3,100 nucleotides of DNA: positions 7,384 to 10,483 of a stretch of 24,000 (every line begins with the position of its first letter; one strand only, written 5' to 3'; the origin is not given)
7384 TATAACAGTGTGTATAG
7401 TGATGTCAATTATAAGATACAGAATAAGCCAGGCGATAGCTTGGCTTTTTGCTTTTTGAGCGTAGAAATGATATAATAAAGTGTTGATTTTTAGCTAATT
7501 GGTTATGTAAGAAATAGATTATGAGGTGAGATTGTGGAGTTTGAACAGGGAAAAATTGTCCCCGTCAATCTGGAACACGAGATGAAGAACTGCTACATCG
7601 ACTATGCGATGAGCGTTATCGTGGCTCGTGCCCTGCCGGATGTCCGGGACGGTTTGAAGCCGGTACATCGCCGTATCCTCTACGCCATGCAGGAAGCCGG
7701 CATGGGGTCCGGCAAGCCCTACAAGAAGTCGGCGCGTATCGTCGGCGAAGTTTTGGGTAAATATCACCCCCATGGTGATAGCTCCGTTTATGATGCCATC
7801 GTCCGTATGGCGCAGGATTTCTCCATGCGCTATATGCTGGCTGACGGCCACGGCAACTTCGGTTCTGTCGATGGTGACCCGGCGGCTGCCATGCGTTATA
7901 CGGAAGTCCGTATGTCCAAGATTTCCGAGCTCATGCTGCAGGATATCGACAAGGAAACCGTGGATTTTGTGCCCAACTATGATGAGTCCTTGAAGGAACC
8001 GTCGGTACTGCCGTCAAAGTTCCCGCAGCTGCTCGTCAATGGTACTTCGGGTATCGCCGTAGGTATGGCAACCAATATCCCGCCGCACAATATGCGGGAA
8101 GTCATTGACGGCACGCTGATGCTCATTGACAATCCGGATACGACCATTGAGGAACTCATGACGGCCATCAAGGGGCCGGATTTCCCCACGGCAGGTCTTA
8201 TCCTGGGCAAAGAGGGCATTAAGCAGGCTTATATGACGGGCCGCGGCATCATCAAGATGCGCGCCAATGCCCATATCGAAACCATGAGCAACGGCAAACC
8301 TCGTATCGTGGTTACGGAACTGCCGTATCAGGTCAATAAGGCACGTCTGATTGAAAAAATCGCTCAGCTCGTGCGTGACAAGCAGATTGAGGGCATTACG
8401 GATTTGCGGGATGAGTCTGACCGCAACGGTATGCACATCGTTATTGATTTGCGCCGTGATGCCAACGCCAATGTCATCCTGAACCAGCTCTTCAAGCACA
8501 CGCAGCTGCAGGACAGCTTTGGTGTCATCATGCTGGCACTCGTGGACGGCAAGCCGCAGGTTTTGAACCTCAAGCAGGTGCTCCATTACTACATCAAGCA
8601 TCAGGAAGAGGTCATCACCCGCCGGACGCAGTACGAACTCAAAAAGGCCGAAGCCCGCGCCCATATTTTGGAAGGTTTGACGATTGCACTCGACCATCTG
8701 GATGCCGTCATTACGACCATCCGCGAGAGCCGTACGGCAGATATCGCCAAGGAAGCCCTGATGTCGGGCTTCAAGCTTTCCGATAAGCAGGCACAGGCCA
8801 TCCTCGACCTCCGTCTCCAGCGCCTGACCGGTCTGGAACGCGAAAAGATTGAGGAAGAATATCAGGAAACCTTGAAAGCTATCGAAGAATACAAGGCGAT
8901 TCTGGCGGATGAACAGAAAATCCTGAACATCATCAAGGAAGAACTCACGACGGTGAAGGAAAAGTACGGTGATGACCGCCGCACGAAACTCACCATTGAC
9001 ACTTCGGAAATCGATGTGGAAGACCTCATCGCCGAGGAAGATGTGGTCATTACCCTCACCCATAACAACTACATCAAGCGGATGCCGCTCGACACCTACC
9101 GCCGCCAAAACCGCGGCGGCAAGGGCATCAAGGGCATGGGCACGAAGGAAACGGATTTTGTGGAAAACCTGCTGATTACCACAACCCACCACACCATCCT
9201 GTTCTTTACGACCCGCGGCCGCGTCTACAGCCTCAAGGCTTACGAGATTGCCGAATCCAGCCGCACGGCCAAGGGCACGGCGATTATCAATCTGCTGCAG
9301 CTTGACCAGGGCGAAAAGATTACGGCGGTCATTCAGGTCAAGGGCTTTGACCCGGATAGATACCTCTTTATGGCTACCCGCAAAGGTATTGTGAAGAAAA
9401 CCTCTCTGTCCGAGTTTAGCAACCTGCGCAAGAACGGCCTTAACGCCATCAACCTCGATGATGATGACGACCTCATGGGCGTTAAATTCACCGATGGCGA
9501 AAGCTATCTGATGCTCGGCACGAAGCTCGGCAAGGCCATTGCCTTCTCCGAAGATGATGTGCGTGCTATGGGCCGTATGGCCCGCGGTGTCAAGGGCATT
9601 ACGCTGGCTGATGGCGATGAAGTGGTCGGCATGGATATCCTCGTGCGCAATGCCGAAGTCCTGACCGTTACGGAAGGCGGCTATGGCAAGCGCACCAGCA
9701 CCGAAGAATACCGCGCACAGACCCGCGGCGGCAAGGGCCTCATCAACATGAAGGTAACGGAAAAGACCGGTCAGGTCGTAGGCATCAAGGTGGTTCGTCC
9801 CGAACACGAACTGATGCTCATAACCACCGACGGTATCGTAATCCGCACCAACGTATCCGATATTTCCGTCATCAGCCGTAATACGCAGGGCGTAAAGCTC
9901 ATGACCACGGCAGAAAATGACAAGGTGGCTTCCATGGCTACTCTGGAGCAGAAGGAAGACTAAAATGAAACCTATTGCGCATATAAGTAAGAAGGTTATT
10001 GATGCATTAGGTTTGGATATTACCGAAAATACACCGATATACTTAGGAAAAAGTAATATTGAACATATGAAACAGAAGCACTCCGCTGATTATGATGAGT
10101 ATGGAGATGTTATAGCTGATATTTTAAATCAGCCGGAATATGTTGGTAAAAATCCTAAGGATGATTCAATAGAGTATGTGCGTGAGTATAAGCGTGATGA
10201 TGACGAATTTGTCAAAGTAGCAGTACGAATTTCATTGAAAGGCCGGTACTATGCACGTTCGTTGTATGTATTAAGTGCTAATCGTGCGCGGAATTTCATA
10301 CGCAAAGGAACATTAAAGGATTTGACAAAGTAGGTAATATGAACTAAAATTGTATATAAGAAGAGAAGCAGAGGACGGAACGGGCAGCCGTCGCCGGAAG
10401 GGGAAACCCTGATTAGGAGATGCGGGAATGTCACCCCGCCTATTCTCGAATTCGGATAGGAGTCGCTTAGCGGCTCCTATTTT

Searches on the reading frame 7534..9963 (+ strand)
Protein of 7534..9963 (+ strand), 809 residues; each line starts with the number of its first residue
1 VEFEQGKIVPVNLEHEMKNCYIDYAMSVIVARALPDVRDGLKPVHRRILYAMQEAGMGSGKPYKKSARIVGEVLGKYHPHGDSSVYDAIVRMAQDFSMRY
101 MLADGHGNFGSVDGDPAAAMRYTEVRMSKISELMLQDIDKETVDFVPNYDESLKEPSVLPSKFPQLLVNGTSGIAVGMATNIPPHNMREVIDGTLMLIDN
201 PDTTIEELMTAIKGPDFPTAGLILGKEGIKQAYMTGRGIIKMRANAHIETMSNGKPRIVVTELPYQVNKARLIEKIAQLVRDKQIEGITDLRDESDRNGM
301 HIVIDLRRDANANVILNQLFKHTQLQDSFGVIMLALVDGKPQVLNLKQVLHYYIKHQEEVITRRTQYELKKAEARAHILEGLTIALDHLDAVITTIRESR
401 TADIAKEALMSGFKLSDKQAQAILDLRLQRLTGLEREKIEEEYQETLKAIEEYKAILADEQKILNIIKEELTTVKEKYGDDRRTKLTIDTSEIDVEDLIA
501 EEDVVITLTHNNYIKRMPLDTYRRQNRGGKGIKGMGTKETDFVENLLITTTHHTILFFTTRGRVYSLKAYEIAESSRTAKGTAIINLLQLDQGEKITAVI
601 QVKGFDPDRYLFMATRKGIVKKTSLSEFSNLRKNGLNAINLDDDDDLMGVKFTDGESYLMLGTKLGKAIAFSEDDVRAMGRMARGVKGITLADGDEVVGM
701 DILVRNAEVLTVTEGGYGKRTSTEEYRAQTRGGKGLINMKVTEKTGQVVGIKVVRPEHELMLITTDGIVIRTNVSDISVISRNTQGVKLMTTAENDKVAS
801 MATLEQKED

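Call 10: search_protein_families(library=pfam, proteins=[window:7534-9963:+])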
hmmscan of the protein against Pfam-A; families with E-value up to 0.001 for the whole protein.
window:7534-9963:+ (809 aa): 2 families
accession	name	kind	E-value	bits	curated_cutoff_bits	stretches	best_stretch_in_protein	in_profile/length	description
PF00521.26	DNA_topoisoIV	-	1.5e-172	574.8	31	1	32-471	1-431/432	DNA gyrase/topoisomerase IV, subunit A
PF03989.18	DNA_gyraseA_C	-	1.8e-81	267.8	27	6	759-803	2-46/48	DNA gyrase C-terminal domain, beta-propeller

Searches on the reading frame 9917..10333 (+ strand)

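Call 10: search_protein_families(library=pfam, proteins=[window:9917-10333:+])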
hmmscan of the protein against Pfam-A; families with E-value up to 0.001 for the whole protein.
window:9917-10333:+ (138 aa): 2 families
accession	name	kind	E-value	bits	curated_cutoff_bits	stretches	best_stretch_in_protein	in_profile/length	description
PF18812.6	PBECR3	-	6e-22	78.2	30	1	21-124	4-113/115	phage-Barnase-EndoU-ColicinE5/D-RelE like nuclease3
PF18810.6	PBECR2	-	6.6e-08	33.2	27.1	1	37-132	21-116/120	phage-Barnase-EndoU-ColicinE5/D-RelE like nuclease2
